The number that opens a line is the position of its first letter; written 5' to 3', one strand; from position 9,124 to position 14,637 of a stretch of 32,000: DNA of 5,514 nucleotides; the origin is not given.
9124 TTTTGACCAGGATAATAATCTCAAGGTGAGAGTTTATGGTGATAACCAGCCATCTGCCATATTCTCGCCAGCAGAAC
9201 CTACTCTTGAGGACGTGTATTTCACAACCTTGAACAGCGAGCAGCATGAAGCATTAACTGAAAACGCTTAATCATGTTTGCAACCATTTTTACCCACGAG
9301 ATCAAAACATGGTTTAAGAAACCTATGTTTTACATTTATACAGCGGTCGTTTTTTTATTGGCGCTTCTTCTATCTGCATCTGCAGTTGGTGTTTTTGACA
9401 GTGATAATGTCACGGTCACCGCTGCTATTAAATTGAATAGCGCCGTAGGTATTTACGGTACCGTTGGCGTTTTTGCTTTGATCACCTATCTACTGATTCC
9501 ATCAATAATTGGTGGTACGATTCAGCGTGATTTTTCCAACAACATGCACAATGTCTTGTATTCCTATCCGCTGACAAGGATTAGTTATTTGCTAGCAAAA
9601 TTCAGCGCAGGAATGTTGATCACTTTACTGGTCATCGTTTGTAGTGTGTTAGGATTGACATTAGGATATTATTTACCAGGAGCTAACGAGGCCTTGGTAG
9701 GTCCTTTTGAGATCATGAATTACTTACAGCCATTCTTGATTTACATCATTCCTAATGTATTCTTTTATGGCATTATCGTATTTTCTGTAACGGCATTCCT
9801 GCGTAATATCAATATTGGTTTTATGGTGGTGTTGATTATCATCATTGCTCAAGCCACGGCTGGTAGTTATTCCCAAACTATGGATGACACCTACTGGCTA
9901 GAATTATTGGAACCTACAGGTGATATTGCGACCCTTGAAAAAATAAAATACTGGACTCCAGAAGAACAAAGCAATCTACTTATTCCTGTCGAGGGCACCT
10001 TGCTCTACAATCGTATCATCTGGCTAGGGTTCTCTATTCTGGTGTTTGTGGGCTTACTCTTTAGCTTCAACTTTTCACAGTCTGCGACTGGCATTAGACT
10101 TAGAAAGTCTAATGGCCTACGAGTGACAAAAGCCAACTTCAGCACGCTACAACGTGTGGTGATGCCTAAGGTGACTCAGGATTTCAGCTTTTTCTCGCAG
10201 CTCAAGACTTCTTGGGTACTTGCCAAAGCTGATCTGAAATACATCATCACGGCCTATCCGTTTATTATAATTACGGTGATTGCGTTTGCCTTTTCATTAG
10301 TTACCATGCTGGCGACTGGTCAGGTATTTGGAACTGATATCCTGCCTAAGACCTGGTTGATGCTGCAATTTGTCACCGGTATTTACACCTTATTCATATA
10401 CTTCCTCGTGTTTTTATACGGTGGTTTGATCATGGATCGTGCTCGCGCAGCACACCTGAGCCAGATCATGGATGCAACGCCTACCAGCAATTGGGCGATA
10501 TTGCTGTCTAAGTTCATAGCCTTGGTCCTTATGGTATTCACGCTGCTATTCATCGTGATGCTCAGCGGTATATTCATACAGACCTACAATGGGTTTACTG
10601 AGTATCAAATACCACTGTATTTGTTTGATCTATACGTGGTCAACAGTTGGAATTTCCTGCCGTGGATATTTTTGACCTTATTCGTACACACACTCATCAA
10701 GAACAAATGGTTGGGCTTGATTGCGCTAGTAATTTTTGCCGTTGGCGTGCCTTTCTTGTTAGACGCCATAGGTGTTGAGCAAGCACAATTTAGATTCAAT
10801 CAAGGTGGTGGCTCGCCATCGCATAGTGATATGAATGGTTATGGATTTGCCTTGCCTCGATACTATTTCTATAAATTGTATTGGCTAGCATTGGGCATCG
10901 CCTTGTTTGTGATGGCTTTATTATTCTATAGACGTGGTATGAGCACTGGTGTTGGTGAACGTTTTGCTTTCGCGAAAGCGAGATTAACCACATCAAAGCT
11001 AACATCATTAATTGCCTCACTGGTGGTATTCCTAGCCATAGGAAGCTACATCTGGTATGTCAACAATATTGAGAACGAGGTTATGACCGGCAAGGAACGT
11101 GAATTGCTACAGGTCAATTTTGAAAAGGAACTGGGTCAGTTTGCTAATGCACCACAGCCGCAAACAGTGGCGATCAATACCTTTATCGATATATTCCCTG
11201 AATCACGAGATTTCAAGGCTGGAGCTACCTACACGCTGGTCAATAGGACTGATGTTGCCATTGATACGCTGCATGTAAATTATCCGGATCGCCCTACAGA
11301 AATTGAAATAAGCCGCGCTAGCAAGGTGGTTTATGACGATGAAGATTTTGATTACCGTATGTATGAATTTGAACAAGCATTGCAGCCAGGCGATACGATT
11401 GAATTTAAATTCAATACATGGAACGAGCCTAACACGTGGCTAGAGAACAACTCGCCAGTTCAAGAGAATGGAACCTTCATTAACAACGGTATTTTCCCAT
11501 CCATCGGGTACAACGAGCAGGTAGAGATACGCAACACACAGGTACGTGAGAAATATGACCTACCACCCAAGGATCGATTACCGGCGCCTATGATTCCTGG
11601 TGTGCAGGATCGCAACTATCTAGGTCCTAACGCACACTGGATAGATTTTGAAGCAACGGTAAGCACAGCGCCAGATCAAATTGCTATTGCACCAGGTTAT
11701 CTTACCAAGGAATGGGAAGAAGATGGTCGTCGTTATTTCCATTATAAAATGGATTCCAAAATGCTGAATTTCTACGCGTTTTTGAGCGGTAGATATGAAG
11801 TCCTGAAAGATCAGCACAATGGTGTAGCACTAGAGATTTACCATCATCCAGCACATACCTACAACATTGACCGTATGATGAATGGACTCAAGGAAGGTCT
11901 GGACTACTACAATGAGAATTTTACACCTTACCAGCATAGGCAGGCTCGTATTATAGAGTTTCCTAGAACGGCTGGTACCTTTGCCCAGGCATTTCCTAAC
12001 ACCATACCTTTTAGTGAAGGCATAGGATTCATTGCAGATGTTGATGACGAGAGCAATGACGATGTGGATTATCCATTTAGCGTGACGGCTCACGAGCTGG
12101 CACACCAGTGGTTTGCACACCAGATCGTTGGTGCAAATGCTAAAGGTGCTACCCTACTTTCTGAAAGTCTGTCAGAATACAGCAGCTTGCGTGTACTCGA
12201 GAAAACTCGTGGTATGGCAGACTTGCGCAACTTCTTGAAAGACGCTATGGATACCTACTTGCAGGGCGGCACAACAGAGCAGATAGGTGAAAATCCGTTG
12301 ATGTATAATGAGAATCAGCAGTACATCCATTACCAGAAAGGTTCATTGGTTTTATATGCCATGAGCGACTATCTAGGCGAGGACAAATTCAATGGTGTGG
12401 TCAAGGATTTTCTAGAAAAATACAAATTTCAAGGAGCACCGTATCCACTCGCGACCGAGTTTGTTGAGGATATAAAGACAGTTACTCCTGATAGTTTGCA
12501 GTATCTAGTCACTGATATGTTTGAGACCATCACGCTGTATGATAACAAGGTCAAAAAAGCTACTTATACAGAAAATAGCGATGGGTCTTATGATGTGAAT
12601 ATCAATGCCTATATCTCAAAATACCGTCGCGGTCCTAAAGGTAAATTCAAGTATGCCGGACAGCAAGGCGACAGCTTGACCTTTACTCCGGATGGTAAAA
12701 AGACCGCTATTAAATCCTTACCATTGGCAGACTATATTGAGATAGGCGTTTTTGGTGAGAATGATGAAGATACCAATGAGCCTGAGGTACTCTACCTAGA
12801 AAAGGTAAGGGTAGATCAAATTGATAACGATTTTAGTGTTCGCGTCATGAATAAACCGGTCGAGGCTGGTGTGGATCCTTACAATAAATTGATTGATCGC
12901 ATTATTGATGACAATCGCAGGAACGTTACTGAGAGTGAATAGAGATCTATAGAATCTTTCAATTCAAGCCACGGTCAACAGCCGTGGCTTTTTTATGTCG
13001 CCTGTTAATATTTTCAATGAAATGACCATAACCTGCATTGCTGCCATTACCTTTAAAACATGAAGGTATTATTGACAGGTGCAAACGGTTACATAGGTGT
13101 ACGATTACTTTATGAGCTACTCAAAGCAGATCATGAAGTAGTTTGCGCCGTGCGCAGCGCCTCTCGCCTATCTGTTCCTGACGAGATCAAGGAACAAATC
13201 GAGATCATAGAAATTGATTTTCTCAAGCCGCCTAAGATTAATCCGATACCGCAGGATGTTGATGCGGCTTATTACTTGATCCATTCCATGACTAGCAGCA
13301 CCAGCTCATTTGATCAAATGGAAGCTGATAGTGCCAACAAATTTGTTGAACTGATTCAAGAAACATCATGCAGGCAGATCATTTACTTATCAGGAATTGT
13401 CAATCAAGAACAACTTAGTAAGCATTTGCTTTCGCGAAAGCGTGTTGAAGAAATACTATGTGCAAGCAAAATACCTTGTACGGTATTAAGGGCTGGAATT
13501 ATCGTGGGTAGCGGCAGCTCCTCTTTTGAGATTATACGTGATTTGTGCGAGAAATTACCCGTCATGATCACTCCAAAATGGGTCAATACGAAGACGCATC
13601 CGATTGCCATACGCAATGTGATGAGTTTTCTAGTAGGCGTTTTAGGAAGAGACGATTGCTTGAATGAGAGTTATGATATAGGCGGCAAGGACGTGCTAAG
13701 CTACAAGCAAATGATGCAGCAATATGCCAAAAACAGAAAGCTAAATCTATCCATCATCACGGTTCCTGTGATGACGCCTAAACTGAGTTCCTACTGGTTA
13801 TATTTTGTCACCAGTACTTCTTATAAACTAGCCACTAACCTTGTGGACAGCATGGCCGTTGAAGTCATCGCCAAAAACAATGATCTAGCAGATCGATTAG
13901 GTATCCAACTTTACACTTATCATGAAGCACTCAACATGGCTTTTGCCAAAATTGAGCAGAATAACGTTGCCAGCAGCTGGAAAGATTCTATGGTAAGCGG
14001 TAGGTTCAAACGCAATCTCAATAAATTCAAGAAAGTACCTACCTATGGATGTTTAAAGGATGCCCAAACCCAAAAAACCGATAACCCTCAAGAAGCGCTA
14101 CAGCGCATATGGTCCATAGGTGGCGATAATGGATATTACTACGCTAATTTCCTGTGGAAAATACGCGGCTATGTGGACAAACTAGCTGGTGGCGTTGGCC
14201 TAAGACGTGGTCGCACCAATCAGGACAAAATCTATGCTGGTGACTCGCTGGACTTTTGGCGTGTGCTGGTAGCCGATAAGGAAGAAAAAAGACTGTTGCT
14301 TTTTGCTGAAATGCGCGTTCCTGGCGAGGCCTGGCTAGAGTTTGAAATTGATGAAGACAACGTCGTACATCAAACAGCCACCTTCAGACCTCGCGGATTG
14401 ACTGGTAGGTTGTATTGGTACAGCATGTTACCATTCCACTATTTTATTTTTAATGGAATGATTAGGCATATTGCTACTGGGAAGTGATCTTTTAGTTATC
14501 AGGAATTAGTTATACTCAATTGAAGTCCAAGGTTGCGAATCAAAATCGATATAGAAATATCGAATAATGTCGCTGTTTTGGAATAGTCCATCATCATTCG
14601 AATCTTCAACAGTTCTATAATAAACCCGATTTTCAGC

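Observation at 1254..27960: Hyper-abundant 14-nt perfect palindrome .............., present inside genes in two reading frames (HIP-like)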

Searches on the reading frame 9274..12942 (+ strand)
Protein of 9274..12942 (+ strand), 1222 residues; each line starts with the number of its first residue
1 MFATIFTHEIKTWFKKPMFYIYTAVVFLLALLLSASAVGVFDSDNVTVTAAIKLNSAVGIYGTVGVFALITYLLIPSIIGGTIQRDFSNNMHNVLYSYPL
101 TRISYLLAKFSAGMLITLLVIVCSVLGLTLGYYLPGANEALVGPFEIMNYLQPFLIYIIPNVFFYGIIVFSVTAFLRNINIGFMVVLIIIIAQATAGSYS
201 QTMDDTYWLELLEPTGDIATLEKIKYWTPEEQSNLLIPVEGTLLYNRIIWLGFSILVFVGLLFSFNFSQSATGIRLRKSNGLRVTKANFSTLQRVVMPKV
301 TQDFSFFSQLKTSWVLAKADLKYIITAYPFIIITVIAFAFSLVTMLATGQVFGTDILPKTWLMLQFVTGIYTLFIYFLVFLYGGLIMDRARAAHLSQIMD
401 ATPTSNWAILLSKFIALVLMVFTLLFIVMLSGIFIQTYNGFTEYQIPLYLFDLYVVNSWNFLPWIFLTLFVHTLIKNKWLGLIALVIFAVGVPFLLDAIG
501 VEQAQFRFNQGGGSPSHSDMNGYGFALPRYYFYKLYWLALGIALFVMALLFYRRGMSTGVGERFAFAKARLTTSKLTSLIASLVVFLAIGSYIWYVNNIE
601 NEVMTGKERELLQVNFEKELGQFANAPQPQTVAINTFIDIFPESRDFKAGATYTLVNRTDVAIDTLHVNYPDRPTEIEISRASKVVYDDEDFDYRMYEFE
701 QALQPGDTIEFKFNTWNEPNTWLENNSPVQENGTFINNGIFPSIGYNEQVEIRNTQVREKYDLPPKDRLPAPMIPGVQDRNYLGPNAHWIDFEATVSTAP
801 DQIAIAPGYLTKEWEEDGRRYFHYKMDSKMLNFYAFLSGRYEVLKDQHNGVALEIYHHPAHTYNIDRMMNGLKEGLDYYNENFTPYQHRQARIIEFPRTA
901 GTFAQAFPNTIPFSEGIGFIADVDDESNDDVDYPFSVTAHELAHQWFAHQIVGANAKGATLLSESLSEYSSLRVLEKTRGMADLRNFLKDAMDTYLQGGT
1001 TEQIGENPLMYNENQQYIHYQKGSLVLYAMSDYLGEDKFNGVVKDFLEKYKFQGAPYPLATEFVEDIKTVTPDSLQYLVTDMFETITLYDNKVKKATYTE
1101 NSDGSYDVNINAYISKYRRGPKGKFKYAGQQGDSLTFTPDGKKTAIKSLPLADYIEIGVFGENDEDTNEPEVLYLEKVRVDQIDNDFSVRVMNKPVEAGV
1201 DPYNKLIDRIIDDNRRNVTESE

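Call 7: search_protein_families(library=ncbifam, proteins=[window:9274-12942:+])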
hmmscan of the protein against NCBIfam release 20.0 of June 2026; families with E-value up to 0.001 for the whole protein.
window:9274-12942:+ (1222 aa): 1 family
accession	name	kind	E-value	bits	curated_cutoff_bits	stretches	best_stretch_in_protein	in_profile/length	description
TIGR02412.1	pepN_strep_liv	equivalog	2.1e-10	39.6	591.2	1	814-1055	167-414/832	aminopeptidase N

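Call 32: search_protein_families(library=pfam, proteins=[window:9274-12942:+], max_evalue=0.00001)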
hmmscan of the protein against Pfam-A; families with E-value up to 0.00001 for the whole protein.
window:9274-12942:+ (1222 aa): 1 family
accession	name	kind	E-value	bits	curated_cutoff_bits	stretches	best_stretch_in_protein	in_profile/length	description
PF01433.26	Peptidase_M1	-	2.5e-13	50.6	27.7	1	870-1055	4-194/218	Peptidase family M1 domain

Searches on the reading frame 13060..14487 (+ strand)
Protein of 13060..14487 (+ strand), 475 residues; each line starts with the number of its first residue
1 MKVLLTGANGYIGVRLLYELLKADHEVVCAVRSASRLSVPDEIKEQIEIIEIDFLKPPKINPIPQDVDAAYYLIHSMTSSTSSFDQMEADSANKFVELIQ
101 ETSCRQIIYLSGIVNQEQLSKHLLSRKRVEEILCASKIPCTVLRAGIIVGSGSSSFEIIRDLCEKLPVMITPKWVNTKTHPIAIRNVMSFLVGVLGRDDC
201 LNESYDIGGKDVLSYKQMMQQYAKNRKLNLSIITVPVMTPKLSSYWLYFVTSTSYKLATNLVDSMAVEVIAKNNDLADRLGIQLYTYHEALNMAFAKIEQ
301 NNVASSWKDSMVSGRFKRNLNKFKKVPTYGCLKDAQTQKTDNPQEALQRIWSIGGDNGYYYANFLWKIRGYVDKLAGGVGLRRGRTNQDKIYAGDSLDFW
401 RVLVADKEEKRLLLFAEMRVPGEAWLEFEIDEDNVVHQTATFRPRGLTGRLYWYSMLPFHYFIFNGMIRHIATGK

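Call 7: search_protein_families(library=ncbifam, proteins=[window:13060-14487:+])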
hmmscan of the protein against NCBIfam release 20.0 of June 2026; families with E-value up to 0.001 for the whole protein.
window:13060-14487:+ (475 aa): 6 families
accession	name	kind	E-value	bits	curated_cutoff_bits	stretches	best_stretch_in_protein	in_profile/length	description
TIGR01746.1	Thioester-redct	subfamily_domain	1.9e-09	37.3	213.35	1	2-45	1-46/371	thioester reductase domain-containing protein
NF038078.1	NRPS_MxcG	equivalog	5.8e-05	20.5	2300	1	2-47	1084-1130/1442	myxochelin non-ribosomal peptide synthetase MxcG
NF004520.0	PRK05865.1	equivalog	5.9e-05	21.1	1509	1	1-151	1-131/854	sugar epimerase family protein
TIGR03466.1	HpnA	hypoth_equivalog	0.00012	21.1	367.65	1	1-112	1-113/327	hopanoid-associated sugar epimerase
NF050030.1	thlkprotThyD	equivalog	0.00017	20.8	400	1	1-53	1-55/305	thylakoid membrane protein ThyD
NF006565.0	PRK09072.1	equivalog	0.00031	20.4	238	1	2-98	7-106/265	SDR family oxidoreductase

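Call 33: search_protein_families(library=pfam, proteins=[window:13060-14487:+], max_evalue=0.00001)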
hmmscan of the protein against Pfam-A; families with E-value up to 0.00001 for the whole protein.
window:13060-14487:+ (475 aa): 5 families
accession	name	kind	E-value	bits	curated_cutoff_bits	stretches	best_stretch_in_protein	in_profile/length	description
PF11066.14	DUF2867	-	3.9e-33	115.2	27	1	333-467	8-142/142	Protein of unknown function (DUF2867)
PF13460.12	NAD_binding_10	-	1.1e-11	45.4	27.2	1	7-150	1-148/184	NAD(P)H-binding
PF01370.27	Epimerase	-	1.2e-06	28.6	20.9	1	3-110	1-113/240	NAD dependent epimerase/dehydratase family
PF07993.18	NAD_binding_4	-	1.8e-06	27.8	20.1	0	5-67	1-70/258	Male sterility protein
PF05368.20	NmrA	-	7.9e-06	26.1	27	0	2-232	4-240/298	NmrA-like family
